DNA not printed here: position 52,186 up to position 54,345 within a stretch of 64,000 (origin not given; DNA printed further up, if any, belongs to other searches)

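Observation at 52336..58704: A ~2,120-aa Cys-rich multi-module protein headed by a canonical type IV prepilin signal, far from any pilus machinery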

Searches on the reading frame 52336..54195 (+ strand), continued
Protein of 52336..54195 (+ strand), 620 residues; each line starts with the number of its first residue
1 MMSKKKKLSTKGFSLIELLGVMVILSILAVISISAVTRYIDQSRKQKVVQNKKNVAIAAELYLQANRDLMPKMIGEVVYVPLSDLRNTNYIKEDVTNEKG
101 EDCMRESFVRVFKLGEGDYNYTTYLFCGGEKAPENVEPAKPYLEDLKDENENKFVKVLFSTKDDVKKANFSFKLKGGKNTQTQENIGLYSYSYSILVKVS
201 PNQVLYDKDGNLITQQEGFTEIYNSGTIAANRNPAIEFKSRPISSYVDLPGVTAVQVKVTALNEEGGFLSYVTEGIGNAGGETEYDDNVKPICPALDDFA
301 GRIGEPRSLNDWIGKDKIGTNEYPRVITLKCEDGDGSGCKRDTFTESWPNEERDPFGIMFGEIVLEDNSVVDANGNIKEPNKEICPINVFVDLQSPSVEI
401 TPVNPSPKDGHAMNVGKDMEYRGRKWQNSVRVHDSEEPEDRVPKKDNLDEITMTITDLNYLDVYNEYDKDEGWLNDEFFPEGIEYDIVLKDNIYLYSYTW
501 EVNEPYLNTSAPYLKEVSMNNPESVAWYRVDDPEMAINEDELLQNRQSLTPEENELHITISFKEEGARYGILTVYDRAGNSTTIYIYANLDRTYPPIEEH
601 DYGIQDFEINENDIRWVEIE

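Call 56: search_protein_families(library=pfam, alignment_id=A2, max_evalue=0.1)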
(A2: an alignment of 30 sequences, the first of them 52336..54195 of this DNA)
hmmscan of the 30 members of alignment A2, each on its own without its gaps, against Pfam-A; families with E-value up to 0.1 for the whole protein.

A. member 1, window:52336-54195:+ (620 aa): 1 family
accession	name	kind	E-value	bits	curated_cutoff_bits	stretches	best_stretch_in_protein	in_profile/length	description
PF07963.17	N_methyl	-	3.1e-05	23.8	21.2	1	11-32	5-26/27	Prokaryotic N-terminal methylation motif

B. families by the number of members that match (of 30 scanned): 14 families
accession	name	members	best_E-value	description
PF07963.17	N_methyl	29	2.1e-07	Prokaryotic N-terminal methylation motif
PF12245.14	Big_3_2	4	8.6e-05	Bacterial Ig-like domain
PF23667.1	CUB_CDCP1_1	2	1.3e-06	CDCP1 CUB domain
PF19077.6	Big_13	2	0.00077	Bacterial Ig-like domain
PF19030.6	TSP1_ADAMTS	2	0.013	Thrombospondin type 1 domain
PF07943.18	PBP5_C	2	0.013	Penicillin-binding protein 5, C-terminal domain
PF12151.13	MVL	2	0.049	Mannan-binding protein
PF01956.21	EMC3_TMCO1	2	0.066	Integral membrane protein EMC3/TMCO1-like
PF00090.25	TSP_1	1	0.011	Thrombospondin type 1 domain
PF00782.25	DSPc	1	0.012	Dual specificity phosphatase, catalytic domain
PF13750.12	Big_3_3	1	0.017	Bacterial Ig-like domain (group 3)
PF19028.6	TSP1_spondin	1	0.027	Spondin-like TSP1 domain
PF02494.22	HYR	1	0.05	HYR domain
PF15401.11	TAA-Trp-ring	1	0.074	Tryptophan-ring motif of head of Trimeric autotransporter adhesin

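Call 84: search_protein_representatives(protein=window:52336-54195:+)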
Query: 620 residues. Proteins with E-value up to 0.001 (for the whole library): 3040; up to 1e-10: 513; up to 1e-30: 135. The best 150 are listed.
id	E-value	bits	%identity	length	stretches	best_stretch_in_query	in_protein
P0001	0.0e+00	1398.7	99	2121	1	1-620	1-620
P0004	1.0e-232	790.8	62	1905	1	6-608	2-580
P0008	2.5e-193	660.7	57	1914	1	9-604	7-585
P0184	1.4e-174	598.7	53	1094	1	4-607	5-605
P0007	3.4e-173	594.2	52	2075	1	5-599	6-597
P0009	4.2e-155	534.4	52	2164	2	6-511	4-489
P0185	2.0e-127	443.0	69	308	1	6-325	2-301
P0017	2.9e-107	376.4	42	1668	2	4-602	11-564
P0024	2.0e-92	327.4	40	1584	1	5-598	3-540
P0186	1.5e-90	321.1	40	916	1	10-602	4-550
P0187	3.4e-90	320.0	41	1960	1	4-596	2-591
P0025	1.6e-88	314.5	40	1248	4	6-596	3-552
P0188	1.1e-87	311.8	40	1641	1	4-598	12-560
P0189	1.9e-87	310.9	42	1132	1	6-602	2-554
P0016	1.3e-86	308.2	39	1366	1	15-599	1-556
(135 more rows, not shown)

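Call 87: search_protein_families(library=ncbifam, proteins=[L023:4655-6106:+, L023:6125-6889:+, L054:9372-9872:+, L054:9980-10588:+, L054:10648-11226:+, L023:9443-12055:+], max_evalue=0.0001)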
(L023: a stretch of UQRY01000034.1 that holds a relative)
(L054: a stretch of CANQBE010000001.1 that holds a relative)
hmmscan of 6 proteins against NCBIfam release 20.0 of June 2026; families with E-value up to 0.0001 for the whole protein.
L023:4655-6106:+ (483 aa): 6 families
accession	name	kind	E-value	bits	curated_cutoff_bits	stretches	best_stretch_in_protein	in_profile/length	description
TIGR02120.1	GspF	equivalog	4e-81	273.3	424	1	81-479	1-400/401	type II secretion system inner membrane protein GspF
NF052607.1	T4PiliAsmPilCThrm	equivalog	3.6e-75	253.5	700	1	80-478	3-402/406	type IV pilus assembly protein PilC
NF052606.1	T4PiliAsmPilCMyx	equivalog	5e-67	226.6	700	1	69-480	10-418/419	type IV pilus assembly protein PilC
NF007861.0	PRK10573.1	equivalog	3.1e-60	204.3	401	1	137-481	55-399/401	protein transport protein HofC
NF047826.1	T3SSXpsF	equivalog_domain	1e-54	185.9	650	1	80-481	3-405/405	type II secretion system protein XpsF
NF041012.2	T4P_ComGB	equivalog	3.9e-39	134.9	240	1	147-476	7-330/332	competence type IV pilus assembly protein ComGB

L023:6125-6889:+ (254 aa): 0 families

L054:9372-9872:+ (166 aa): 6 families
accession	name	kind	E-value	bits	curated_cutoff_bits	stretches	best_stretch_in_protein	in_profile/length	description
NF040999.1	pilin_ComGC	equivalog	4.3e-09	36.4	75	1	3-37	1-35/84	competence type IV pilus major pilin ComGC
TIGR01710.1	typeII_sec_gspG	equivalog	5.8e-08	32.9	88.85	1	4-111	1-100/134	type II secretion system major pseudopilin GspG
NF041013.1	T4P_ComGE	equivalog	3.1e-06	27.2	49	1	2-38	2-38/83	competence type IV pilus minor pilin ComGE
TIGR02532.1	IV_pilin_GFxxxE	domain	1.2e-05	25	16.3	1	3-26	1-24/24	prepilin-type N-terminal cleavage/methylation domain-containing protein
NF041775.1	typeIV_PilA_Myxo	equivalog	1.4e-05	25.2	400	1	3-51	10-58/214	type IV pilin protein PilA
NF007862.0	PRK10574.1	equivalog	8.2e-05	22.8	138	0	2-36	3-37/145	prepilin peptidase-dependent pilin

L054:9980-10588:+ (202 aa): 10 families
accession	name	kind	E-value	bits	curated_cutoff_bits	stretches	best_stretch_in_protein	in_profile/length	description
NF041775.1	typeIV_PilA_Myxo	equivalog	4.9e-09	36.5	400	1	3-57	6-60/214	type IV pilin protein PilA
TIGR02532.1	IV_pilin_GFxxxE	domain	1.2e-08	34.4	16.3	1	7-30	1-24/24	prepilin-type N-terminal cleavage/methylation domain-containing protein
TIGR01710.1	typeII_sec_gspG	equivalog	2.5e-08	34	88.85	1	8-52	1-45/134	type II secretion system major pseudopilin GspG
NF007862.0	PRK10574.1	equivalog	3.2e-08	33.8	138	1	5-64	2-61/145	prepilin peptidase-dependent pilin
NF040999.1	pilin_ComGC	equivalog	5.3e-08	33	75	1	7-49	1-43/84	competence type IV pilus major pilin ComGC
TIGR01708.2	typeII_sec_gspH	equivalog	7.1e-06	26.1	80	1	8-34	2-28/169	type II secretion system minor pseudopilin GspH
NF040982.1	ComGD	equivalog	7.3e-06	26.4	70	1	7-64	1-58/139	competence type IV pilus minor pilin ComGD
TIGR02596.1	TIGR02596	subfamily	9.2e-06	25.9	70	1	10-45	1-36/196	Verru_Chthon cassette protein D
NF041013.1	T4P_ComGE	equivalog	4.3e-05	23.5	49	1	5-42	1-38/83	competence type IV pilus minor pilin ComGE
NF007800.0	PRK10506.1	equivalog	5.5e-05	23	158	1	4-57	5-58/163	prepilin peptidase-dependent protein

L054:10648-11226:+ (192 aa): 8 families
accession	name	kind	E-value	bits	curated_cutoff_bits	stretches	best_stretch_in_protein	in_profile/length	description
NF007862.0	PRK10574.1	equivalog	8.1e-09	35.7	138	1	1-53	1-53/145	prepilin peptidase-dependent pilin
TIGR02532.1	IV_pilin_GFxxxE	domain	1.1e-08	34.6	16.3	1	4-27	1-24/24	prepilin-type N-terminal cleavage/methylation domain-containing protein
NF040999.1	pilin_ComGC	equivalog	1.3e-07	31.7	75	1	5-40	2-37/84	competence type IV pilus major pilin ComGC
TIGR01710.1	typeII_sec_gspG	equivalog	2.7e-07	30.7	88.85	1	5-45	1-41/134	type II secretion system major pseudopilin GspG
NF041775.1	typeIV_PilA_Myxo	equivalog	5.9e-06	26.4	400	1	4-41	10-47/214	type IV pilin protein PilA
TIGR02596.1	TIGR02596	subfamily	7.7e-06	26.1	70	1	7-38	1-32/196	Verru_Chthon cassette protein D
NF007800.0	PRK10506.1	equivalog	2.9e-05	23.9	158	1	1-57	5-61/163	prepilin peptidase-dependent protein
NF041013.1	T4P_ComGE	equivalog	8.8e-05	22.5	49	0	2-38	1-37/83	competence type IV pilus minor pilin ComGE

L023:9443-12055:+ (871 aa): 5 families
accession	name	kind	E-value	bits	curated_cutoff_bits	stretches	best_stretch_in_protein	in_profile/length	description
NF047446.1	barrel_OmpL47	domain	5.3e-14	52.4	40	0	628-687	2-59/68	OmpL47-type beta-barrel domain-containing protein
TIGR02532.1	IV_pilin_GFxxxE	domain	7.1e-07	28.8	16.3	1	5-28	1-24/24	prepilin-type N-terminal cleavage/methylation domain-containing protein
TIGR01710.1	typeII_sec_gspG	equivalog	1.8e-06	28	88.85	1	6-45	1-40/134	type II secretion system major pseudopilin GspG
NF007862.0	PRK10574.1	equivalog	8.9e-06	25.9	138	1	3-37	2-36/145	prepilin peptidase-dependent pilin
NF041775.1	typeIV_PilA_Myxo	equivalog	1.1e-05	25.6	400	0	4-41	9-46/214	type IV pilin protein PilA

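Call 97: find_related_loci(query=A7, collection=metagenome_contigs, flank=6000)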
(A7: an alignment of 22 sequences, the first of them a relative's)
Query A7 (483 aa) in metagenome_contigs; peptide patterns used: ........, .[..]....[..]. (x = any residue, [..] = any of these).
161 stretches matched a pattern; 47 encode a relative of the query (tblastn E <= 1e-3); 47 distinct loci.
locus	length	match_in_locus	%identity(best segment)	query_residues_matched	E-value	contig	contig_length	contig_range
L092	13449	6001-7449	99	1-483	0e+0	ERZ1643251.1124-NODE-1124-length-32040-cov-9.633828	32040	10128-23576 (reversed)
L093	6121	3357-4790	63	5-483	0e+0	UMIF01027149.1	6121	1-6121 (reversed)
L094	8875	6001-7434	63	5-483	0e+0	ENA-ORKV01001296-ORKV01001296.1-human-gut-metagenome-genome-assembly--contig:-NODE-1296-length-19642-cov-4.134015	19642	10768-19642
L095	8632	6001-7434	63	5-483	0e+0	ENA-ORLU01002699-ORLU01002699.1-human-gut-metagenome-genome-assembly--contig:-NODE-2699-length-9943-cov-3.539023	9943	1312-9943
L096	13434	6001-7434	63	5-483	0e+0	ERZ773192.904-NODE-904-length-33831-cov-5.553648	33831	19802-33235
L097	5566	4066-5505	61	4-483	0e+0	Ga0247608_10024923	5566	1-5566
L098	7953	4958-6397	62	4-483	0e+0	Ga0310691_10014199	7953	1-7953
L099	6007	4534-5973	62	4-483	0e+0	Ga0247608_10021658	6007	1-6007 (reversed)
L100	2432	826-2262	62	4-483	0e+0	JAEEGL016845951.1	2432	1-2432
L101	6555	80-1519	61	5-483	0e+0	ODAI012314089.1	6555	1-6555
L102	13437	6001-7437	63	4-483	0e+0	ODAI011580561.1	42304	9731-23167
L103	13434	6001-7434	63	5-483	0e+0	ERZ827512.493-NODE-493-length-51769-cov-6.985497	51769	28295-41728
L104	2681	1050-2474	60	7-483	0e+0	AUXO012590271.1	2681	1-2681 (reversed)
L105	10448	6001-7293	65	46-480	0e+0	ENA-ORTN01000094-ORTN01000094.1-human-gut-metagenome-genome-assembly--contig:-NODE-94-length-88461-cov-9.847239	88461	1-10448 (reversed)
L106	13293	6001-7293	65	46-480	0e+0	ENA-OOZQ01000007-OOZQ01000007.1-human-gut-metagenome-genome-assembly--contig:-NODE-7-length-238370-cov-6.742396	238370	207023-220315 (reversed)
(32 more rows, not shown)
